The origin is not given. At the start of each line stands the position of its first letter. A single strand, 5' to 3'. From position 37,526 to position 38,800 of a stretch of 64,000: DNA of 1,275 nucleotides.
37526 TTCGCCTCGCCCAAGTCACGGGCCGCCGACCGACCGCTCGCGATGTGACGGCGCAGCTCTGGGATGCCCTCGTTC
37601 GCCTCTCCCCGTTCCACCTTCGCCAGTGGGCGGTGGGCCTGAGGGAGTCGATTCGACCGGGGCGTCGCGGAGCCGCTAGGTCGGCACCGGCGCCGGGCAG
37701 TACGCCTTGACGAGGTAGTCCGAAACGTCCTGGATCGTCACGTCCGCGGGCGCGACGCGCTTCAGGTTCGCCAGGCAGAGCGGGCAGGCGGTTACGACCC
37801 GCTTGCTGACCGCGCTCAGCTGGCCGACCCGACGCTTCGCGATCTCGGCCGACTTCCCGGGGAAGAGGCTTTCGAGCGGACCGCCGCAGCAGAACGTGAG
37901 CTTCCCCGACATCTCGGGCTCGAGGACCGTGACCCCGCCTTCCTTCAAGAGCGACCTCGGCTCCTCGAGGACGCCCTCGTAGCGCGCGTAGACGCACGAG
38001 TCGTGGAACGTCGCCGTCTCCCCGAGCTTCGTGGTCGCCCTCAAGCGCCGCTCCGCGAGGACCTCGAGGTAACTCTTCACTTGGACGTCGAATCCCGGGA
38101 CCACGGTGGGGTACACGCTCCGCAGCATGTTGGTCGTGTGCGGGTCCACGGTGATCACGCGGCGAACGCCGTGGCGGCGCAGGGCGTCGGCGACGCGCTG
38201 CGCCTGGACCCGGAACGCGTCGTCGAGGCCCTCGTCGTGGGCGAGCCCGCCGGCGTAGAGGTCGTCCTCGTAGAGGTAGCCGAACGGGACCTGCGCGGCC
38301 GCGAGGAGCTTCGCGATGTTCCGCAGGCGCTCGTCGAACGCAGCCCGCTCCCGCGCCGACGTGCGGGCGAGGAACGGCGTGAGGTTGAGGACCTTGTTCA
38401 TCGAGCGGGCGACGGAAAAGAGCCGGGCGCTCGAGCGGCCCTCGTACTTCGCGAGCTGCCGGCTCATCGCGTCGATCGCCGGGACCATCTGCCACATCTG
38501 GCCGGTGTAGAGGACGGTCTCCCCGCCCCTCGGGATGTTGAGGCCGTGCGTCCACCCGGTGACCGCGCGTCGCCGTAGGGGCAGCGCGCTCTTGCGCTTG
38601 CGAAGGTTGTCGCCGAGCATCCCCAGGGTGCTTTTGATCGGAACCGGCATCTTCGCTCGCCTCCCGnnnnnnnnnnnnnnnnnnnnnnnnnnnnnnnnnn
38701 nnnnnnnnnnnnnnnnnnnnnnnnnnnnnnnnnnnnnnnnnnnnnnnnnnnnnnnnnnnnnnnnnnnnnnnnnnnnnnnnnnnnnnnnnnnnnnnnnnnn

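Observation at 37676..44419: Seven-gene coupled operon tusA-mvhD-hdrA(GltD-fused)-hdrA2-wHTH-hdrC-hdrB-like: candidate NAD(P)H- and sulfur-carrier-linked Hdr-type complex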

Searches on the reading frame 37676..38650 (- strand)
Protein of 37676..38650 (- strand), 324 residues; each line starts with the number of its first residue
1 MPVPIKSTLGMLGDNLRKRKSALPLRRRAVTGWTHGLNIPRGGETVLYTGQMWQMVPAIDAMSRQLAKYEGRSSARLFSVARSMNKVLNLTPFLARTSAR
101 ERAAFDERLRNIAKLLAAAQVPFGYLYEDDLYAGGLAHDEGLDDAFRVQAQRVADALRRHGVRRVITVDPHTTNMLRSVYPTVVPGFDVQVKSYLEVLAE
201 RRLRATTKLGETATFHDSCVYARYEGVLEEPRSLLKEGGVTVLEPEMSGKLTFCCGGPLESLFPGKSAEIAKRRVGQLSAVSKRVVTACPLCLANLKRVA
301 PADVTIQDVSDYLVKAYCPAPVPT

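Call 10: search_protein_families(library=pfam, proteins=[window:37676-38650:-], max_evalue=0.01)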
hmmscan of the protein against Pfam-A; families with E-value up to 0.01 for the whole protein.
window:37676-38650:- (324 aa): 1 family
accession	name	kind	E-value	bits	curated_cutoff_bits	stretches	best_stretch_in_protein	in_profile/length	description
PF02754.22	CCG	-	2.2e-10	40.9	20.6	1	214-297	2-85/85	Cysteine-rich domain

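Call 11: search_protein_families(library=ncbifam, proteins=[window:37676-38650:-], max_evalue=0.01)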
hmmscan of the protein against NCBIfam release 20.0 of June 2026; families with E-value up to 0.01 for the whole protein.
window:37676-38650:- (324 aa): 6 families
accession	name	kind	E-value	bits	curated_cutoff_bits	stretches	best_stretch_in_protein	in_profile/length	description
NF004898.0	PRK06259.1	equivalog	9.2e-14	50.9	385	1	148-308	318-479/488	fumarate reductase (CoM/CoB) subunit TfrB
NF045670.1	quin_L_LdhH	equivalog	3.3e-11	42.2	800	1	191-297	579-686/706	L-lactate dehydrogenase (quinone) large subunit LdhH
NF045663.1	diclust_near_Sec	equivalog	7.4e-11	40.9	530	1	137-298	464-620/759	pyridine nucleotide-disulfide oxidoreductase/dicluster-binding protein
NF045796.1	DsrK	equivalog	8.8e-07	27.9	400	1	210-258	321-371/453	sulfate reduction electron transfer complex DsrMKJOP subunit DsrK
NF045724.1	ferredox_TmcB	equivalog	6e-06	25.1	735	1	190-296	292-404/430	electron transfer complex ferredoxin TmcB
NF045711.1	sulf_resp_HmcF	equivalog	0.00049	19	750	1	194-258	312-382/457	sulfate respiration complex iron-sulfur protein HmcF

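Call 34: search_solved_structures(query=window:37676-38650:-, max_evalue=0.01, show_alignments=2)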
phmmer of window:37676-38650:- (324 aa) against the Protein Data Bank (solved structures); distinct sequences matched with E-value up to 0.01: 1.
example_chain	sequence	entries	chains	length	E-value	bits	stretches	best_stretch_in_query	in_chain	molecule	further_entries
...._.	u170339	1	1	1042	1.4e-09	40.9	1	109-294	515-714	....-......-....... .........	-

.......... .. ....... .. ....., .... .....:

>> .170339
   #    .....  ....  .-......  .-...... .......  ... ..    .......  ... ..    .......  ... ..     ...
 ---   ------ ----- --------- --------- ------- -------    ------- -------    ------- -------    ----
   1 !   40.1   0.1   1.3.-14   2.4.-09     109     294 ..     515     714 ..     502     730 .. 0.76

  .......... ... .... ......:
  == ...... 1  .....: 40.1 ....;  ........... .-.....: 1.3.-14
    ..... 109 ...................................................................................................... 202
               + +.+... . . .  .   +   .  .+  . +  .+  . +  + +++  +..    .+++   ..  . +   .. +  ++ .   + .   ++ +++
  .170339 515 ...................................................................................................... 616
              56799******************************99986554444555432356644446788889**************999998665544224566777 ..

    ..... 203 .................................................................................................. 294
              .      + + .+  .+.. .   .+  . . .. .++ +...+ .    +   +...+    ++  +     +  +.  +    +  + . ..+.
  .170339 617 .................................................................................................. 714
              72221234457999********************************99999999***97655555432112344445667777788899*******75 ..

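Call 44: find_homologous_proteins(query=window:37676-38650:-, max_evalue=0.001)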
Query window:37676-38650:- (324 aa): 1933 proteins with E <= 0.001 among 8000 candidates; the best 120 are listed.
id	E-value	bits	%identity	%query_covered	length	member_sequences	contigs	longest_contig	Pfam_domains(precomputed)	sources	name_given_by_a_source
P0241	1.5e-205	699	96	100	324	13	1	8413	PF02754.22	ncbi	-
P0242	1.3e-191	654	90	100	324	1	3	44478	PF02754.22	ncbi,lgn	-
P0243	3.1e-182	623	87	99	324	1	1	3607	PF02754.22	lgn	-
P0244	1.7e-161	555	78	98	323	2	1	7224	PF02754.22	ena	-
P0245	1.9e-156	538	74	100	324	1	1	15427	PF02754.22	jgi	jgi:Cysteine-rich domain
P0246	6.2e-156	536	74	100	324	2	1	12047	PF02754.22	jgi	jgi:Cysteine-rich domain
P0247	7.1e-155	533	73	100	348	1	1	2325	PF02754.22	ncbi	-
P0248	1.2e-154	532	74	98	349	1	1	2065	PF02754.22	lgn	-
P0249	2.1e-154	531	73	100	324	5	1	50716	PF02754.22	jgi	jgi:hypothetical protein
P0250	4.7e-154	530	74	100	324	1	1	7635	PF02754.22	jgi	jgi:hypothetical protein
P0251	5.4e-154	530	73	99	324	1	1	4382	PF02754.22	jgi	jgi:hypothetical protein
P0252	8.9e-154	529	73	98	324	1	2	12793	PF02754.22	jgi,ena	-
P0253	1.0e-153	529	74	99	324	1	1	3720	PF02754.22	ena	-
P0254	1.2e-153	529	72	100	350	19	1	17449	PF02754.22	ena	-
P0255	2.3e-153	528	74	99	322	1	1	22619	PF02754.22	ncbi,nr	ncbi:MAG TPA: (Fe-S)-binding protein [Thermoplasmata archaeon]|nr:(Fe-S)-binding protein [Thermoplas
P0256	3.7e-153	527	74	100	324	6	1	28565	PF02754.22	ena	-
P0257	1.9e-152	525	73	100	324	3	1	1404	PF02754.22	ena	-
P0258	2.1e-152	525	73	98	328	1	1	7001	PF02754.22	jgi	jgi:hypothetical protein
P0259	2.9e-152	524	75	98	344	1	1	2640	PF02754.22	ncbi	-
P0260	8.5e-152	523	71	98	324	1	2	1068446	PF02754.22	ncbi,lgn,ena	ncbi:MAG: (Fe-S)-binding protein [Thermoplasmata archaeon]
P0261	9.2e-152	523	73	100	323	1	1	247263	PF02754.22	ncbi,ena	-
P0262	1.2e-151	522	73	99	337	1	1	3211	PF02754.22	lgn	-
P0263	2.8e-151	521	72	100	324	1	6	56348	PF02754.22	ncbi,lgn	-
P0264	3.0e-151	521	72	100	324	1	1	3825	PF02754.22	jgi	jgi:hypothetical protein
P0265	4.9e-151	520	73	99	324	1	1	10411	PF02754.22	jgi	jgi:Cysteine-rich domain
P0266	5.1e-151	520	74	99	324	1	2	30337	PF02754.22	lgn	-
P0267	5.5e-151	520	73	99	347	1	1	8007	PF02754.22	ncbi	-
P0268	6.4e-151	520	71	100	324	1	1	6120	PF02754.22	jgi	jgi:cysteine-rich protein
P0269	7.3e-151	520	72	99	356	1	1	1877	PF02754.22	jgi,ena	-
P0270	1.2e-150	519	70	100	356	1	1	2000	PF02754.22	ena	-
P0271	1.8e-150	518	73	99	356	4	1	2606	PF02754.22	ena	-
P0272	2.1e-150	518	73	99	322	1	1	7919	PF02754.22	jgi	jgi:hypothetical protein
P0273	2.3e-150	518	72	100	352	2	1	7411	PF02754.22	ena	-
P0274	2.5e-150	518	71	100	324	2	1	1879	PF02754.22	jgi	-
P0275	3.0e-150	518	73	99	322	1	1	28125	PF02754.22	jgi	jgi:Cysteine-rich domain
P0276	3.3e-150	518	72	99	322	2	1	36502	PF02754.22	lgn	-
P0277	3.7e-150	517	73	99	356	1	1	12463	PF02754.22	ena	-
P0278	1.0e-149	516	71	99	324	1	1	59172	PF02754.22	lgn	-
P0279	1.1e-149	516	72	100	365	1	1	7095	PF02754.22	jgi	jgi:hypothetical protein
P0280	1.2e-149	516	73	99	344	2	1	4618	PF02754.22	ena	-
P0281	1.5e-149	515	73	99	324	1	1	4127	PF02754.22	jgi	jgi:hypothetical protein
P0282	1.9e-149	515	71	99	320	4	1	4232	PF02754.22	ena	-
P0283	2.1e-149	515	73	98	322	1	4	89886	PF02754.22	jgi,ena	-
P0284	2.1e-149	515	72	100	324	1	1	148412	PF02754.22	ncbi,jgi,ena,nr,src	ncbi:MAG TPA: (Fe-S)-binding protein [Thermoplasmata archaeon]|nr:(Fe-S)-binding protein [Thermoplas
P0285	2.2e-149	515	72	99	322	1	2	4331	PF02754.22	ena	-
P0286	2.4e-149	515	72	99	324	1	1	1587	PF02754.22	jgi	jgi:Cysteine-rich domain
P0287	2.4e-149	515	70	99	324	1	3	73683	PF02754.22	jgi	jgi:hypothetical protein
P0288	2.8e-149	515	71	100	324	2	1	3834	PF02754.22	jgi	jgi:Cysteine-rich domain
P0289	4.8e-149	514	71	99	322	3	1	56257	PF02754.22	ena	-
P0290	5.3e-149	514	70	99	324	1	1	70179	PF02754.22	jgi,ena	-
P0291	5.9e-149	513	71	98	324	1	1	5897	PF02754.22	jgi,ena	-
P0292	6.2e-149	513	70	100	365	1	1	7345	PF02754.22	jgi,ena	-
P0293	7.5e-149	513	72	99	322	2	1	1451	PF02754.22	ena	-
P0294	7.5e-149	513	72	99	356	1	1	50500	PF02754.22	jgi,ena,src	-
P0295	1.5e-148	512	72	99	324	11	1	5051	PF02754.22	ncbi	-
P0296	2.1e-148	512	71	98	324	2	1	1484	PF02754.22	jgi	jgi:hypothetical protein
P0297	2.5e-148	511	70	100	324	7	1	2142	PF02754.22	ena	-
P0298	2.5e-148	511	72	99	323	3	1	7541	PF02754.22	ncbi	-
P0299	2.8e-148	511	72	98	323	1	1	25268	PF02754.22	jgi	jgi:hypothetical protein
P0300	3.2e-148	511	71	99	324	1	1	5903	PF02754.22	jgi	jgi:hypothetical protein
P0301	3.4e-148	511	72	99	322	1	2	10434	PF02754.22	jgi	jgi:hypothetical protein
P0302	3.6e-148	511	71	100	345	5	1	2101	PF02754.22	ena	-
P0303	4.4e-148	511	72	98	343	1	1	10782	PF02754.22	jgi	jgi:hypothetical protein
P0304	7.7e-148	510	71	99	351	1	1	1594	PF02754.22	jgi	jgi:cysteine-rich protein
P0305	9.7e-148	509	70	99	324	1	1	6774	PF02754.22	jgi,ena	-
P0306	1.0e-147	509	71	99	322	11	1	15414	PF02754.22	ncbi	-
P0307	1.4e-147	509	71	98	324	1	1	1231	PF02754.22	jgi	-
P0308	1.6e-147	509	71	98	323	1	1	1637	PF02754.22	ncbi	-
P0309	3.0e-147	508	70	99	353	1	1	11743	PF02754.22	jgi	jgi:hypothetical protein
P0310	3.6e-147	508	71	99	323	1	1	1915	PF02754.22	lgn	-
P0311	4.1e-147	507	71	99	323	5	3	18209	PF02754.22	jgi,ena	jgi:hypothetical protein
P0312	5.2e-147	507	69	100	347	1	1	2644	PF02754.22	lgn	-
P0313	1.2e-146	506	71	99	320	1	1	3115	PF02754.22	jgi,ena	-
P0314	1.8e-146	505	68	100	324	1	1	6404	PF02754.22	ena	-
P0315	2.1e-146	505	70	99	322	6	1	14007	PF02754.22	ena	-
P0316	2.3e-146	505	70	99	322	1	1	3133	PF02754.22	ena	-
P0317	2.9e-146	505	70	100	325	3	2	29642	PF02754.22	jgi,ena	-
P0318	3.2e-146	504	69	99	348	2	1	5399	PF02754.22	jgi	jgi:Cysteine-rich domain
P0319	4.1e-146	504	70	99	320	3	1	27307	PF02754.22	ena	-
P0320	4.5e-146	504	71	99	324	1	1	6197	PF02754.22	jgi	jgi:hypothetical protein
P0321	4.9e-146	504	70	99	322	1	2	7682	PF02754.22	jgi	jgi:hypothetical protein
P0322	5.3e-146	504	70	99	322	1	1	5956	PF02754.22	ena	-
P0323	7.7e-146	503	70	100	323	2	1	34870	PF02754.22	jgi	-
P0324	1.4e-145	502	71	99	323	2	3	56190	PF02754.22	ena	-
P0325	2.2e-145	502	71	100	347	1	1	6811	PF02754.22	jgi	jgi:hypothetical protein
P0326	3.4e-145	501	71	99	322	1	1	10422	PF02754.22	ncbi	-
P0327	3.7e-145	501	69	99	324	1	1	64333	PF02754.22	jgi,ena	-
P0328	3.7e-145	501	69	100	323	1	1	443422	PF02754.22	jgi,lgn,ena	jgi:hypothetical protein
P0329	4.2e-145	501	69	99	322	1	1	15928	PF02754.22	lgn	-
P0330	5.1e-145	501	69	99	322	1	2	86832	PF02754.22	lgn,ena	-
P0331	7.4e-145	500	71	98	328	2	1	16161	PF02754.22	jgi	-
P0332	1.1e-144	499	69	98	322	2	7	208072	PF02754.22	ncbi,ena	-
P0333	1.1e-144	499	71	98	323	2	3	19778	PF02754.22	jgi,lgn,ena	-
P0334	1.4e-144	499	70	100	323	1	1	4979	PF02754.22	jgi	-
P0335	1.9e-144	499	71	99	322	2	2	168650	PF02754.22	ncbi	-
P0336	2.0e-144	499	70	99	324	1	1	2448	PF02754.22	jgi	-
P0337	2.7e-144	498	71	99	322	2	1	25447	PF02754.22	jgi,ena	-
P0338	3.2e-144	498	70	99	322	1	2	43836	PF02754.22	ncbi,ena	-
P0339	4.4e-144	497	69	99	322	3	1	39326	PF02754.22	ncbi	-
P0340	5.3e-144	497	68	99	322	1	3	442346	PF02754.22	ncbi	ncbi:MAG: (Fe-S)-binding protein [Thermoplasmata archaeon]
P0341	3.2e-143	495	69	99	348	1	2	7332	PF02754.22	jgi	jgi:hypothetical protein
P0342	3.9e-143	494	69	99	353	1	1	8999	PF02754.22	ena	-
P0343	6.7e-143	494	67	100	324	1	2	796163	PF02754.22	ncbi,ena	-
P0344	8.3e-143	493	69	98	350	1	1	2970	PF02754.22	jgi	jgi:cysteine-rich protein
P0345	4.9e-142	491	68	100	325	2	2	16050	PF02754.22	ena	-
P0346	6.2e-142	490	70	99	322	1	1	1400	PF02754.22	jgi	jgi:Fe-S oxidoreductase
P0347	7.4e-142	490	68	99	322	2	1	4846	PF02754.22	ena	-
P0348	8.3e-142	490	69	98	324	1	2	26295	PF02754.22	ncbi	-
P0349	9.8e-142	490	70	99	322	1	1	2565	PF02754.22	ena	-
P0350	1.1e-141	490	69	98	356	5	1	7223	PF02754.22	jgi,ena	-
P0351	1.8e-141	489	68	99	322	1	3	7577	PF02754.22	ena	-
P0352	2.3e-141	489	68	99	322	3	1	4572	PF02754.22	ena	-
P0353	6.8e-141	487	69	98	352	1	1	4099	PF02754.22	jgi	jgi:Cysteine-rich domain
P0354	8.2e-141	487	68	99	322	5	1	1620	PF02754.22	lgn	-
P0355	8.4e-141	487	68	99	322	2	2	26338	PF02754.22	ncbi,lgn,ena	-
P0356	3.6e-140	485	67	100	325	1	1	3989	PF02754.22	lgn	-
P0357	5.3e-138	478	67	99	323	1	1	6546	PF02754.22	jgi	jgi:hypothetical protein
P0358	6.2e-138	477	67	99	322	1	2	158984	PF02754.22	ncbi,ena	-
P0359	4.8e-136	471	66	99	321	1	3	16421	PF02754.22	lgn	-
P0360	1.0e-135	470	65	99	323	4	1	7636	PF02754.22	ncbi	-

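Call 56: predict_structure(alignment_id=A3)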
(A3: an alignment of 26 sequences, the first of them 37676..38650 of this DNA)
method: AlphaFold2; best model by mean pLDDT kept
length: 324 residues; sequences in the alignment: 26
mean_pLDDT: 80.3   pTM: 0.83
mean pLDDT of the five models: 80.3, 79.2, 77.5, 75.9, 71.1
residues with pLDDT >= 90: 122; 70-90: 116; 50-70: 73; < 50: 13
segments of 3 or more residues with pLDDT < 50: 136-141
pLDDT, mean of each block of 10 residues (from residue 1): 53 64 54 82 93 77 73 67 68 75 87 94 90 59 72 93 96 91 93 96 90 88 87 95 71 56 68 88 93 86 95 89 48
secondary structure, 60 per line:
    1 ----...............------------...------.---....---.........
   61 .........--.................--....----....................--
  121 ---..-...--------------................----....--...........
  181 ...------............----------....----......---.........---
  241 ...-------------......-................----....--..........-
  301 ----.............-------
elements in order: H5-19 E45-48 H52-69 H72-88 H91-94 H99-118 H144-159 E164-167 H170-183 E190-193 H194-201 E212-215 H220-225 H229-237 E241-243 H257-262 H264-279 E284-287 H290-299 E305-308 H309-317
